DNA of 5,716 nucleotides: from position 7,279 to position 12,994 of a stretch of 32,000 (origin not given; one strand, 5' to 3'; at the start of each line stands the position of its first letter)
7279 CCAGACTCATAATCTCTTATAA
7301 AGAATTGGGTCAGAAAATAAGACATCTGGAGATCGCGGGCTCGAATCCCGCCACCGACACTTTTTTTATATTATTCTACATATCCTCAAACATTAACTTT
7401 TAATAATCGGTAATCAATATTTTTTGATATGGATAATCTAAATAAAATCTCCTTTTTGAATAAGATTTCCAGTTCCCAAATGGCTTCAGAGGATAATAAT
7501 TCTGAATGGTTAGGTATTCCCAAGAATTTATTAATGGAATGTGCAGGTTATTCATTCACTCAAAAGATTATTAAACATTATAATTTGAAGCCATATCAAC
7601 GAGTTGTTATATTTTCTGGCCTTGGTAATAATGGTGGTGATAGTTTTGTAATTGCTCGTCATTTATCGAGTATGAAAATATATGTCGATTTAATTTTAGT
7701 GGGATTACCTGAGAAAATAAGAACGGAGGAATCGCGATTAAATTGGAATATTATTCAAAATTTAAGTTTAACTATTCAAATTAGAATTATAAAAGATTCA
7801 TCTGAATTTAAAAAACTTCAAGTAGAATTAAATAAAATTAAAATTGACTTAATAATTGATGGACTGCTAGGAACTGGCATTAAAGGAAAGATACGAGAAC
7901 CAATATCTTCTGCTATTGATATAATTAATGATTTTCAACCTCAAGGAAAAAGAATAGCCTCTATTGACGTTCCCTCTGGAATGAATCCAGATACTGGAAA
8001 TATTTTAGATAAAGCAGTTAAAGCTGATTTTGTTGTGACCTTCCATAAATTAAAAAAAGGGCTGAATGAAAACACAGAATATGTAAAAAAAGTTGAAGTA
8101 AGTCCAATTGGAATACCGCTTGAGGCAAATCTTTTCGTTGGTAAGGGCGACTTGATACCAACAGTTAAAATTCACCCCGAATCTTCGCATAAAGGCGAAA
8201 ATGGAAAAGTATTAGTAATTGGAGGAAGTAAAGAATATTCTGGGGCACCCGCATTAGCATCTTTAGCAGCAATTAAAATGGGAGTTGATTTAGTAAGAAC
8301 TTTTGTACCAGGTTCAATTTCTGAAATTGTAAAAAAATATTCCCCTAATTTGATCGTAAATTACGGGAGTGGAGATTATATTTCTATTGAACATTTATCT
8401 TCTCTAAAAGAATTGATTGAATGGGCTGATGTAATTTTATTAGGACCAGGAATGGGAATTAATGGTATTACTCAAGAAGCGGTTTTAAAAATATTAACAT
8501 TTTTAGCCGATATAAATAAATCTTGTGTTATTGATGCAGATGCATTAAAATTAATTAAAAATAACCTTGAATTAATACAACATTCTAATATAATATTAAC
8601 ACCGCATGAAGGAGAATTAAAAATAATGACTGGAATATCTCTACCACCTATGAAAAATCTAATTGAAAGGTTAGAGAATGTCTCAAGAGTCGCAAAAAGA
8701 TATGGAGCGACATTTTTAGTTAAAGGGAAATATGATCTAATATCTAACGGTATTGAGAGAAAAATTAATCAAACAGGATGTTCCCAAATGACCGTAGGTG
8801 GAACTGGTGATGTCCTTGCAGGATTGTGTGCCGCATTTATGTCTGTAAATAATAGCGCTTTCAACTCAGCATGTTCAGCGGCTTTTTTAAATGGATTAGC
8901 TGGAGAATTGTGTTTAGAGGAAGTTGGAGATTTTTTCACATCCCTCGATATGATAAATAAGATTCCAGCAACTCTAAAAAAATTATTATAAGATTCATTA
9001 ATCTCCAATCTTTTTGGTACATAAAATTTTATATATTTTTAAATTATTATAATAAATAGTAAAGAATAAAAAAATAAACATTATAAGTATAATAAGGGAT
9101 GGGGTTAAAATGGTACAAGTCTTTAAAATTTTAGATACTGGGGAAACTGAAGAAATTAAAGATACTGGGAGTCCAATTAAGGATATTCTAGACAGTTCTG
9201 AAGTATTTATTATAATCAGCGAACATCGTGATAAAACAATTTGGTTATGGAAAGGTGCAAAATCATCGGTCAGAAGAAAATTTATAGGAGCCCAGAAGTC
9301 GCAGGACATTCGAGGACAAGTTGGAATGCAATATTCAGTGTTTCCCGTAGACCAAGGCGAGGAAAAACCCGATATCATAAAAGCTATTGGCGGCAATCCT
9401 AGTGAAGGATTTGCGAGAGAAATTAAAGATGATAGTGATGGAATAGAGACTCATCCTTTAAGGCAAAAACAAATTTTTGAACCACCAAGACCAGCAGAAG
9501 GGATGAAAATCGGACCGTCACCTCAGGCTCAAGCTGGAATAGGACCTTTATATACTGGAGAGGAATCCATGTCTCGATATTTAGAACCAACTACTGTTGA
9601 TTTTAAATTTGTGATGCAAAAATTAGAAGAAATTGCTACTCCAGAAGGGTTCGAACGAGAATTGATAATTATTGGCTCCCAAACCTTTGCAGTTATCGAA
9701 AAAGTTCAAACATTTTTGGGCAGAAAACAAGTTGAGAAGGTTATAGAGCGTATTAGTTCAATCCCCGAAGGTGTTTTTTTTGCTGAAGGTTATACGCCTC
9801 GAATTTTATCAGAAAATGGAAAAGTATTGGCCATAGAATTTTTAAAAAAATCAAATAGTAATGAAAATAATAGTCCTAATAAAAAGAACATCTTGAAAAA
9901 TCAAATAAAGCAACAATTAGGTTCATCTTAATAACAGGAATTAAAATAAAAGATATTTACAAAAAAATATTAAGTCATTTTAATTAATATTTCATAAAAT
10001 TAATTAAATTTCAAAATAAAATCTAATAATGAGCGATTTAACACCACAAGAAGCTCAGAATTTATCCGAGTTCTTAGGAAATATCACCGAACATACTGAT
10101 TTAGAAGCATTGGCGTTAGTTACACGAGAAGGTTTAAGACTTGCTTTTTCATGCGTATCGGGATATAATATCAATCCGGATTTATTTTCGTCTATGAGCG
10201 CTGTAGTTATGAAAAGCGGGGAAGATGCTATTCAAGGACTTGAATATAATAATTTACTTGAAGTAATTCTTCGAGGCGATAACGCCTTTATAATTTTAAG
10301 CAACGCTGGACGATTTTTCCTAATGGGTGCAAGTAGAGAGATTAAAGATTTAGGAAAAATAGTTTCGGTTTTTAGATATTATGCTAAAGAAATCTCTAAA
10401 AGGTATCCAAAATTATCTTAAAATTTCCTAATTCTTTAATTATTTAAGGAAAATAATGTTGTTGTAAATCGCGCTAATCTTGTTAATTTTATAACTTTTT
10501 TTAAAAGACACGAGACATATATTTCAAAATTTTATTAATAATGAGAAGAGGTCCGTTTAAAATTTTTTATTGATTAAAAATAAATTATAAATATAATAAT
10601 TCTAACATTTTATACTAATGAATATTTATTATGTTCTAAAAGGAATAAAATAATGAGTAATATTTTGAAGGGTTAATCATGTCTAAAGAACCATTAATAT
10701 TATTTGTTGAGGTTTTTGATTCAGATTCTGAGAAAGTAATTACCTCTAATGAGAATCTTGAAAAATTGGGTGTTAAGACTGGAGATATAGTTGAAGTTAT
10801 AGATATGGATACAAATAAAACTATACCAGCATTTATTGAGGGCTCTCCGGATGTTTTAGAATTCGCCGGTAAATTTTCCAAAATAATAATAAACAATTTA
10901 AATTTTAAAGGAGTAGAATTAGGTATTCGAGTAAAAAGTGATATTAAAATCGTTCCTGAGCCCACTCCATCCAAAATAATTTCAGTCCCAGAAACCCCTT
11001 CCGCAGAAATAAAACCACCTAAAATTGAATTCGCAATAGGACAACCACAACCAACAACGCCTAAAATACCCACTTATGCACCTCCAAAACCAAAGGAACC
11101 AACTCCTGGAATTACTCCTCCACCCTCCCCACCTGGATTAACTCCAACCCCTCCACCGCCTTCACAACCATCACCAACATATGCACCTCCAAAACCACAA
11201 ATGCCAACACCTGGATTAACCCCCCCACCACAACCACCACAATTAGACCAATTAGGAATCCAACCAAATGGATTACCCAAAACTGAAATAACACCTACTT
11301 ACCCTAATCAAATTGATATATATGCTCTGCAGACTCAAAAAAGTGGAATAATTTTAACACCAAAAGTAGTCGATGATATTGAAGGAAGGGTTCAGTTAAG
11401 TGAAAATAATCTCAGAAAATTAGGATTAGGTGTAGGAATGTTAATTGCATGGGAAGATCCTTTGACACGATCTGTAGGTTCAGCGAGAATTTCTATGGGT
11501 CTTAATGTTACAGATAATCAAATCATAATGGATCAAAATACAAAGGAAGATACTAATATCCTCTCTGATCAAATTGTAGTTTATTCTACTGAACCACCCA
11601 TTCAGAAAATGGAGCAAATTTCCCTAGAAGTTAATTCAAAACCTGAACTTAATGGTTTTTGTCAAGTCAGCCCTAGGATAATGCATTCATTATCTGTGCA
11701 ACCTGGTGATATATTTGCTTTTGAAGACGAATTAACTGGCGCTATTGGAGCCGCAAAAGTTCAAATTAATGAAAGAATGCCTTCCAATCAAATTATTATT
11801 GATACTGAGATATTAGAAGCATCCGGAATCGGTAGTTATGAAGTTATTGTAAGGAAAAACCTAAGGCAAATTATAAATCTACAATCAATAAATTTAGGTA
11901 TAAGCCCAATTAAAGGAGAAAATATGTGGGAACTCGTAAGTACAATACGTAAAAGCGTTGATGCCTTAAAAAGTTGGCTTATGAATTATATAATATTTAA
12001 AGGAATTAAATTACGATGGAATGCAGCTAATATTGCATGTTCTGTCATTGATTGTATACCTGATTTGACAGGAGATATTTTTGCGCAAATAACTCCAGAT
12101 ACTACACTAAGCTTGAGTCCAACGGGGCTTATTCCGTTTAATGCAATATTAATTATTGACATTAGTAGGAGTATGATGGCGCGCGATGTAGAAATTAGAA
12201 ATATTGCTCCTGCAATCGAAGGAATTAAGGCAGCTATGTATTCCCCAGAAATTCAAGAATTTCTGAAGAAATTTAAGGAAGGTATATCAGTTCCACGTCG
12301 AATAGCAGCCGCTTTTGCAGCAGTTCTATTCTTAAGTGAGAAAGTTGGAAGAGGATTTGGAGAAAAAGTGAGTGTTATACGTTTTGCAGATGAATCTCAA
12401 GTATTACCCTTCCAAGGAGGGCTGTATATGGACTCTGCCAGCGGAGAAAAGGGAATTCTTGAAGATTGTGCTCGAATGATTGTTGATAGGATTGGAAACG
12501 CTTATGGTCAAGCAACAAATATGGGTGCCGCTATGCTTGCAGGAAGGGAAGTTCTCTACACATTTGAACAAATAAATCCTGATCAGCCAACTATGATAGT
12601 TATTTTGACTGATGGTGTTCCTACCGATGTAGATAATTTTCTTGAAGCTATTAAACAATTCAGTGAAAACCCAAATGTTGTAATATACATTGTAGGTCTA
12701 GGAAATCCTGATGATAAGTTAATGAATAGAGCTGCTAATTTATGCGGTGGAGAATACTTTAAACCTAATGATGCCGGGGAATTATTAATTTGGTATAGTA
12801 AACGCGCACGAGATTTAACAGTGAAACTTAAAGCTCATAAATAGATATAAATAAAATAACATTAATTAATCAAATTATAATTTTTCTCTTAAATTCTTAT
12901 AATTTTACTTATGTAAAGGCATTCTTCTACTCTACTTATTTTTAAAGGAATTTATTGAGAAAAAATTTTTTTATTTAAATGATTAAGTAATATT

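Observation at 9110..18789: Co-oriented cluster: gelsolin, roadblock, DPBB/poly-Pro/vWA, AbrB-ACT, coiled-coil, actin-related, pseudo-CHAT, pseudo-PLD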

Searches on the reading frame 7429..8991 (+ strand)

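Call 3: search_protein_families(library=pfam, proteins=[window:7429-8991:+], max_evalue=0.01)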
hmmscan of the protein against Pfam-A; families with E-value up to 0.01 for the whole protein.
window:7429-8991:+ (520 aa): 3 families
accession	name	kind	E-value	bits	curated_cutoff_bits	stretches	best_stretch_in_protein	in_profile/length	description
PF01256.23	Carb_kinase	-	2.2e-52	178.4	27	1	261-513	1-241/242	NAD(P)H-hydrate dehydratase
PF03853.21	YjeF_N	-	2.6e-39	135.3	24.9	1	35-211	4-169/169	YjeF-related protein N-terminus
PF02110.20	HK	-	2.3e-08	34.2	27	1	414-501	140-228/247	Hydroxyethylthiazole kinase family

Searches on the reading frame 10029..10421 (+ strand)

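Call 3: search_protein_families(library=pfam, proteins=[window:10029-10421:+], max_evalue=0.01)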
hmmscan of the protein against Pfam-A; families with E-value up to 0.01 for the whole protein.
window:10029-10421:+ (130 aa): 1 family
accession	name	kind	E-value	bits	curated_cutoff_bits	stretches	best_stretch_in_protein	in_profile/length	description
PF03259.23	Robl_LC7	-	2.6e-06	27.5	23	1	16-99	6-87/91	Roadblock/LC7 domain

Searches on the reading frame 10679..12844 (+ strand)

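Call 3: search_protein_families(library=pfam, proteins=[window:10679-12844:+], max_evalue=0.01)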
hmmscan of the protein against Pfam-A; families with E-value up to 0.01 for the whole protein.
window:10679-12844:+ (721 aa): 4 families
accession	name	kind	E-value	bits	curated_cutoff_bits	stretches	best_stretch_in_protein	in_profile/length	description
PF00092.34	VWA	-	1e-08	36.1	23.8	1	600-694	66-160/174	von Willebrand factor type A domain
PF02359.24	CDC48_N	-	5.8e-05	23.6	35.1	0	14-44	11-40/85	Cell division protein 48 (CDC48), N-terminal domain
PF13519.12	VWA_2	-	0.00012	23.1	27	1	490-646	2-106/107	von Willebrand factor type A domain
PF07002.22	Copine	-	0.00024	21.1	27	1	584-683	60-154/218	Copine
